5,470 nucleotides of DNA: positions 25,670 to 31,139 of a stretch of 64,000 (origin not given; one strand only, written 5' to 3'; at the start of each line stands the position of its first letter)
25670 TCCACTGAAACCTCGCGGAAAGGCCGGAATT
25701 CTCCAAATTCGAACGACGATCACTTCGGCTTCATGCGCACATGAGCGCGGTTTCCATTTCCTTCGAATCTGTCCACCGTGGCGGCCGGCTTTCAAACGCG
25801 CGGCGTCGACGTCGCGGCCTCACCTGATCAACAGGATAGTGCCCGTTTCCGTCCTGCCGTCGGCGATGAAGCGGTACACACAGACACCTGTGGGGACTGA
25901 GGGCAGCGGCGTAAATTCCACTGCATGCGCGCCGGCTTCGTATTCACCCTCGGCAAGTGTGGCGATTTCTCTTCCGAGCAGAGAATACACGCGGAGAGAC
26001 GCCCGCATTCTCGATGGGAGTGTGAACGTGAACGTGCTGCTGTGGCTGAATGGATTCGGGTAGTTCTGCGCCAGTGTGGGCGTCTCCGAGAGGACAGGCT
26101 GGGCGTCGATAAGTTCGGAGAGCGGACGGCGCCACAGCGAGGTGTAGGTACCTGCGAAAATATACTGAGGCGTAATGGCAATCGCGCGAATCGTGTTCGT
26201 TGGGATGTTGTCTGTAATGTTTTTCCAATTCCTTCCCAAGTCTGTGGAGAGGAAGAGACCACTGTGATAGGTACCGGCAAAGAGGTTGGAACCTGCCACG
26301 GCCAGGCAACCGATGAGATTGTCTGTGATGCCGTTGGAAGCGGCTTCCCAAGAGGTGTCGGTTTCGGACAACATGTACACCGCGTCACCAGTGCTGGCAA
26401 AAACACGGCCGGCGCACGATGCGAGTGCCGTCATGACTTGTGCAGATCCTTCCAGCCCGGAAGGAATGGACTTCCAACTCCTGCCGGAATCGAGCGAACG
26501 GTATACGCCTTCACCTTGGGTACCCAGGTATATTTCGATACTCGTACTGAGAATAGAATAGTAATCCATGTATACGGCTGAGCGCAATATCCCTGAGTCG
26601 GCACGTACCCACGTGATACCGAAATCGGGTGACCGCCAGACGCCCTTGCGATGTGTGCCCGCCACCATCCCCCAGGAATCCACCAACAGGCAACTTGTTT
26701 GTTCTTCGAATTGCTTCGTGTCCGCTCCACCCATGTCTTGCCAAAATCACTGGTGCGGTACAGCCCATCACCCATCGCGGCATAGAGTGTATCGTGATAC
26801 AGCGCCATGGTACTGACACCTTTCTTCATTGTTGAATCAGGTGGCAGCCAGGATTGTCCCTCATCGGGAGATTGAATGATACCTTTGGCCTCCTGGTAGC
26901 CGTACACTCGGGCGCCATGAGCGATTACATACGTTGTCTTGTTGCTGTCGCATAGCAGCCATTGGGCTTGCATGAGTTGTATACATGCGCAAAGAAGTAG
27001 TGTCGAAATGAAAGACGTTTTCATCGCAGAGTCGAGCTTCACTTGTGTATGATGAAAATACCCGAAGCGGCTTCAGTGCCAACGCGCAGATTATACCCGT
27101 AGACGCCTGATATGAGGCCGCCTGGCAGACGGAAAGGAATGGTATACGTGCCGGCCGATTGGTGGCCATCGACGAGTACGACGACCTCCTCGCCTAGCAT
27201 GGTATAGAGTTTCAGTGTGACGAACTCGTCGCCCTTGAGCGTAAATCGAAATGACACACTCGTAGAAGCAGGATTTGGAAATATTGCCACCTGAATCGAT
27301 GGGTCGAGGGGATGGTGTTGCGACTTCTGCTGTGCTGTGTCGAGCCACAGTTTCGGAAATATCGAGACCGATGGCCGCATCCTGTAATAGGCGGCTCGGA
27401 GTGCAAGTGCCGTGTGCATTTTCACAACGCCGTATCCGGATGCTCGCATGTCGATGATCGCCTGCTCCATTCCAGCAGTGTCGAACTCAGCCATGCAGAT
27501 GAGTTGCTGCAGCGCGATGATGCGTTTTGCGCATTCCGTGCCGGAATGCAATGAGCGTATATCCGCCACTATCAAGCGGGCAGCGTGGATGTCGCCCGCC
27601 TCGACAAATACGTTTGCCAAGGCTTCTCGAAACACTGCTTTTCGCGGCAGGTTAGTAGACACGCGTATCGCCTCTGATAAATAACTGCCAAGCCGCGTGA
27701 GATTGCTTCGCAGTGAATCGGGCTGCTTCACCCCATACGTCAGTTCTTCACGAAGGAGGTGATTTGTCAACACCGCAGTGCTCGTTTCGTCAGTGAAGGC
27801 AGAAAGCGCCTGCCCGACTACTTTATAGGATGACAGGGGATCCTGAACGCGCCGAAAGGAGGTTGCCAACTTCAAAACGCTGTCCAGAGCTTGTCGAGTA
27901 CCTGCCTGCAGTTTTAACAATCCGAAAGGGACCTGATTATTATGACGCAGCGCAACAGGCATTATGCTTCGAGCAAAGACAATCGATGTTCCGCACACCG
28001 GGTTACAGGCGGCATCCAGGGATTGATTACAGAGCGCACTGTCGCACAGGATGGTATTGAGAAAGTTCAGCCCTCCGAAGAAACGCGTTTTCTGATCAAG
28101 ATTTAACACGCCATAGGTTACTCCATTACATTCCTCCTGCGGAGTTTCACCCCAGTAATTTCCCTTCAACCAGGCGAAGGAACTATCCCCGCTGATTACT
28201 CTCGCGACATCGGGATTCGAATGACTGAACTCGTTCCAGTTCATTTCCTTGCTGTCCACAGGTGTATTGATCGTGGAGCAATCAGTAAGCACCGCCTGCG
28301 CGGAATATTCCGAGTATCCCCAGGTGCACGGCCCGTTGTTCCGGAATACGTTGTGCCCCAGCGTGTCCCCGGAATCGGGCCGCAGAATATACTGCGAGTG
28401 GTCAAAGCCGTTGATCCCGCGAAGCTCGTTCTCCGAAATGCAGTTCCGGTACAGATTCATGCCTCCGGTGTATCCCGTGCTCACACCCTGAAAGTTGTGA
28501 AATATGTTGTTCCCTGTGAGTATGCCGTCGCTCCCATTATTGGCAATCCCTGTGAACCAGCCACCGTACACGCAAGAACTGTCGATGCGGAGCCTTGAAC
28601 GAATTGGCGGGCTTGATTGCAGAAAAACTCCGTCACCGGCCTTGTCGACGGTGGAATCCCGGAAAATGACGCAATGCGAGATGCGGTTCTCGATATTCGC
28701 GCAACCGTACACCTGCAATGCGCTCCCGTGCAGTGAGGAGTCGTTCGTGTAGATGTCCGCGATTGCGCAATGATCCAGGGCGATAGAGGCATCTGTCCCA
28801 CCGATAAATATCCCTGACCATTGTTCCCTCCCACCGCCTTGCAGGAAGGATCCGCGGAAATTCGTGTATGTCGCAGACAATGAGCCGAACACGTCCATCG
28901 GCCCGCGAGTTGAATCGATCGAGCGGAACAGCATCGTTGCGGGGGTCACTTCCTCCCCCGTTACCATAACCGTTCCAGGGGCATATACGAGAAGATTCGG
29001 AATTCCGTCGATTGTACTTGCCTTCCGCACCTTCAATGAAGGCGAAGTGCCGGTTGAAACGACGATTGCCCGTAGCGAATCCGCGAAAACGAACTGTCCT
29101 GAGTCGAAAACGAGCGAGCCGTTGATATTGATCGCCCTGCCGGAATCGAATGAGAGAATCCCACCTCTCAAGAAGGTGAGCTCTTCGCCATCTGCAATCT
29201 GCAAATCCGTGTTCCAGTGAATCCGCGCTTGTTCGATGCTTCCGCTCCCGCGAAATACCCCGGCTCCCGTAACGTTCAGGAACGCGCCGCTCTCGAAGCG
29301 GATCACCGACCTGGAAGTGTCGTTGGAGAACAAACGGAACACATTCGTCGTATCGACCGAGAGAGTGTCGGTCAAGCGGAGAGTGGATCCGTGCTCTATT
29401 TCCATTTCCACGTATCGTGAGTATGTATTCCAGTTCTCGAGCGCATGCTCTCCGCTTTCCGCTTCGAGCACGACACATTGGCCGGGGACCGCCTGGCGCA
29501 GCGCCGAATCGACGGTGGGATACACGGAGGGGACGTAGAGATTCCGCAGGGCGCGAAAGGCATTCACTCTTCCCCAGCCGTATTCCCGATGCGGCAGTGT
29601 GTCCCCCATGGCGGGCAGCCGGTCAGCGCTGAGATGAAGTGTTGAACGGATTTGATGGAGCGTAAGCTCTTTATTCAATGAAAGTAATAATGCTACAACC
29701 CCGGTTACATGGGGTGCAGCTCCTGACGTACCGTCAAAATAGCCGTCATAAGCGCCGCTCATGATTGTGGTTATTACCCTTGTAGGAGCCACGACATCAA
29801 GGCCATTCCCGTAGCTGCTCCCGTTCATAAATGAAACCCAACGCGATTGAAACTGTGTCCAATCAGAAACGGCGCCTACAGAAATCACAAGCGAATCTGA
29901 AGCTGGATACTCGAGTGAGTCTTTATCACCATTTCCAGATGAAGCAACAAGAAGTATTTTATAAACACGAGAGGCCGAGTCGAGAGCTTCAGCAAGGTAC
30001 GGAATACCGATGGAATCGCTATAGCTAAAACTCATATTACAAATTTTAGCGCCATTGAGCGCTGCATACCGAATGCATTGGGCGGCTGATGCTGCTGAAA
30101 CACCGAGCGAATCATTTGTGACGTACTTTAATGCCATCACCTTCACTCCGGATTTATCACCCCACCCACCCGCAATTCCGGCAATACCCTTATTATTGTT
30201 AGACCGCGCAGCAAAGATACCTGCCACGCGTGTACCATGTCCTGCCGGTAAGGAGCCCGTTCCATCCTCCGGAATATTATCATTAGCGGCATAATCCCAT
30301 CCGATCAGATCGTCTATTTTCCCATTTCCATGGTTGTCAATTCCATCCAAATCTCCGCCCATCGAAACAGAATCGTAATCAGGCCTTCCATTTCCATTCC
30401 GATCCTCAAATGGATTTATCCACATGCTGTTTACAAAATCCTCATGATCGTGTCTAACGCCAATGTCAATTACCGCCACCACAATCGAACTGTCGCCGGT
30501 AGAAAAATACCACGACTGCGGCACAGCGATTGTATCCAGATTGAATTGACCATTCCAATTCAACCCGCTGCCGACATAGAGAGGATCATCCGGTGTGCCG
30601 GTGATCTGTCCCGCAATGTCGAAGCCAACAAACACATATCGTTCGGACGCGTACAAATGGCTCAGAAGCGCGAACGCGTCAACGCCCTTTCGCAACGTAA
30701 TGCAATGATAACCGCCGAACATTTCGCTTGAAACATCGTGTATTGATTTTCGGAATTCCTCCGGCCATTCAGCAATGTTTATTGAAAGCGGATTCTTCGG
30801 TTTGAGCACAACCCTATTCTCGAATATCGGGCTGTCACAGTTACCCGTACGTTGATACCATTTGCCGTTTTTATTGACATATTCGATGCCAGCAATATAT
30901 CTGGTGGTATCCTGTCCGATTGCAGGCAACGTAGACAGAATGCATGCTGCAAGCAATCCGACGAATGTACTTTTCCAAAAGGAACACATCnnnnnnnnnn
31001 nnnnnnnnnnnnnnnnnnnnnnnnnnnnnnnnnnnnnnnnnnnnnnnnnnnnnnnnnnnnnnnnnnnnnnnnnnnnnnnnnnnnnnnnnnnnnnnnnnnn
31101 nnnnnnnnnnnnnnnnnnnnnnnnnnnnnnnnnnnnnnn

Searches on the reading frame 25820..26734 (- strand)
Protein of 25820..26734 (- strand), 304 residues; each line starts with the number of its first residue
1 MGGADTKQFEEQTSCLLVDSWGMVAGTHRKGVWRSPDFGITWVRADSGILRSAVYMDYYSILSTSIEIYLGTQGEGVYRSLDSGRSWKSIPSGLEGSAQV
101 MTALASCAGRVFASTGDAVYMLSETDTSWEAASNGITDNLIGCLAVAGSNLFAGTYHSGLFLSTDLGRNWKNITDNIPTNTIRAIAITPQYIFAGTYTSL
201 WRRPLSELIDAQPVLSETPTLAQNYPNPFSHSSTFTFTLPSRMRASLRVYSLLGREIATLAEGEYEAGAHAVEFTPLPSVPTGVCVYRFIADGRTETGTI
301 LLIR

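Call 51: search_protein_families(library=pfam, proteins=[window:25820-26734:-], max_evalue=0.01)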
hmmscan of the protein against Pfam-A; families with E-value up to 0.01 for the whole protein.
window:25820-26734:- (304 aa): 5 families
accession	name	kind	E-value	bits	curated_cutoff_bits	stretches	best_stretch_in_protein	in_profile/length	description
PF15899.11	BNR_6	-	3.1e-06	27.1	27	0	33-43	2-12/14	BNR-Asp box repeat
PF15902.12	Sortilin-Vps10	-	5.8e-06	25.8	33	1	32-176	3-115/446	Sortilin, neurotensin receptor 3,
PF14870.12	PSII_BNR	-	6.7e-05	22.7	27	1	20-134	29-142/303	Photosynthesis system II assembly factor YCF48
PF02012.26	BNR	-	0.00027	20.9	27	0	161-171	1-11/12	BNR/Asp-box repeat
PF13810.12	DUF4185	-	0.00029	20.6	39.5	0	51-128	103-183/309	Domain of unknown function (DUF4185)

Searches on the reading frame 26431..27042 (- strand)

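Call 51: search_protein_families(library=pfam, proteins=[window:26431-27042:-], max_evalue=0.01)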
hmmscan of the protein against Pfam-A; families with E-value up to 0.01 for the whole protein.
window:26431-27042:- (203 aa): 2 families
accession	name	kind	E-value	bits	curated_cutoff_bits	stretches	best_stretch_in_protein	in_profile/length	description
PF19755.4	DUF6242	-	0.0048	17.2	29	1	37-104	146-217/217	Domain of unknown function (DUF6242)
PF15899.11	BNR_6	-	0.008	16.6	27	0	94-106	1-13/14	BNR-Asp box repeat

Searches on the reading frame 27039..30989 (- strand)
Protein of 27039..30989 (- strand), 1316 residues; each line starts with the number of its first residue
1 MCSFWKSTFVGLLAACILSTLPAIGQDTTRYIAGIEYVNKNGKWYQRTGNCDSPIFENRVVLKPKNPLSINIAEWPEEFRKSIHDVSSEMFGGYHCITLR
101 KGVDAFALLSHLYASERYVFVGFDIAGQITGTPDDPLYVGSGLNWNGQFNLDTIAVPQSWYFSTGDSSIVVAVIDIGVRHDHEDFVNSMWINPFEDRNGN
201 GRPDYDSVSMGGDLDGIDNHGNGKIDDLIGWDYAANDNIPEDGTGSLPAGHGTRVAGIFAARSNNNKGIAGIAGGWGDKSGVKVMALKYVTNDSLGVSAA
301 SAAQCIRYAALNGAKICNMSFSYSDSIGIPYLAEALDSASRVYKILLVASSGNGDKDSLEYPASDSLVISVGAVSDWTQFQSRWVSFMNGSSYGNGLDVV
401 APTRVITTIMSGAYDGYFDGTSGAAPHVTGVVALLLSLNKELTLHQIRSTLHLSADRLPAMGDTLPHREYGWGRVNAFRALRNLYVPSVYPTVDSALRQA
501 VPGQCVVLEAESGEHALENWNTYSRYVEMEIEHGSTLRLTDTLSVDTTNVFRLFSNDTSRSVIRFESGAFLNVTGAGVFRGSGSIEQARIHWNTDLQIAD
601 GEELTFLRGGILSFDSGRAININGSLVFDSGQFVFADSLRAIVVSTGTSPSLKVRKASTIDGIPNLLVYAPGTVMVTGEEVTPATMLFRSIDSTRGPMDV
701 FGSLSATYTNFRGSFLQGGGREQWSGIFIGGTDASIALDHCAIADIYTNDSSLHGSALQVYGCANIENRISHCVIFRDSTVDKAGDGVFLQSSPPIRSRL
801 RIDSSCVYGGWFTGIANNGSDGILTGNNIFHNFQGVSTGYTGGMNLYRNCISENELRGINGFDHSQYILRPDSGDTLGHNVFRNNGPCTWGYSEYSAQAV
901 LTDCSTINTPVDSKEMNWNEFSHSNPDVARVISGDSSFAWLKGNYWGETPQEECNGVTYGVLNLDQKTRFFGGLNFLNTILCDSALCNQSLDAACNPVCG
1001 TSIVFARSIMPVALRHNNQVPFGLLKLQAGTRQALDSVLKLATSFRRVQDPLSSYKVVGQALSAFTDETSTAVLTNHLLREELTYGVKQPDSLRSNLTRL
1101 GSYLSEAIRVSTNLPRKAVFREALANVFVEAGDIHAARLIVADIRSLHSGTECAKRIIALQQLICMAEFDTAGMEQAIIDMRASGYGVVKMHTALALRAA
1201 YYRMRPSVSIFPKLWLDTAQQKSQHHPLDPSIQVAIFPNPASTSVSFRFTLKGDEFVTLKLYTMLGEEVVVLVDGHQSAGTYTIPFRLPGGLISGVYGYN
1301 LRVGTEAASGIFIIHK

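Call 3: search_protein_families(library=pfam, proteins=[window:27039-30989:-], max_evalue=1)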
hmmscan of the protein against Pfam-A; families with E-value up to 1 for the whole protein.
window:27039-30989:- (1316 aa): 2 families
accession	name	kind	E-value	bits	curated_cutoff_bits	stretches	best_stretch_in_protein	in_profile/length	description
PF00082.27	Peptidase_S8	-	4.2e-37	128.5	21.8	1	167-473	2-288/288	Subtilase family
PF18962.6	Por_Secre_tail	-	0.047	14.4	27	1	1236-1306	1-67/75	Secretion system C-terminal sorting domain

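Call 4: search_protein_families(library=ncbifam, proteins=[window:27039-30989:-], max_evalue=1)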
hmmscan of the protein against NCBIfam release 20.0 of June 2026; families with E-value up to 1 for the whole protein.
window:27039-30989:- (1316 aa): 9 families
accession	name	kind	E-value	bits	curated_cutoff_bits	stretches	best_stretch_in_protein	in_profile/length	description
TIGR03921.1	T7SS_mycosin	equivalog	1.4e-33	116.5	278.75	2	242-498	44-303/353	type VII secretion-associated serine protease mycosin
NF033595.1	denti_PrtP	equivalog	1.4e-23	83.4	300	3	320-484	343-505/606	dentilisin complex serine proteinase subunit PrtP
TIGR03895.1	protease_PatA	subfamily_domain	1.7e-11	43.6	421.05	1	289-441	33-182/606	PatA/PatG family cyanobactin maturation protease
NF049966.1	QH_SP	equivalog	6.2e-06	25.7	165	1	290-453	64-209/219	subtilisin-like serine protease QhpE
TIGR04183.1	Por_Secre_tail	domain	9.9e-06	25.5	23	1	1236-1308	1-65/72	T9SS type A sorting domain-containing protein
NF040809.1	germ_prot_CspBA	exception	1.2e-05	23.2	1250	1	362-476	399-517/1099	bifunctional germination protease/germinant receptor pseudoprotease CspBA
NF051851.1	AtpSerPepEprS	equivalog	5.9e-05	21.3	1700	1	401-482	283-364/988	autotransporter serine peptidase EprS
NF040808.2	CspC_non_triad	exception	0.0078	14.7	675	0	366-440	428-502/556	bile acid germinant receptor pseudoprotease CspC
NF042956.1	IteS_antiphage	equivalog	0.23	9.7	900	1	251-361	293-402/747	S8 family anti-phage peptidase IteS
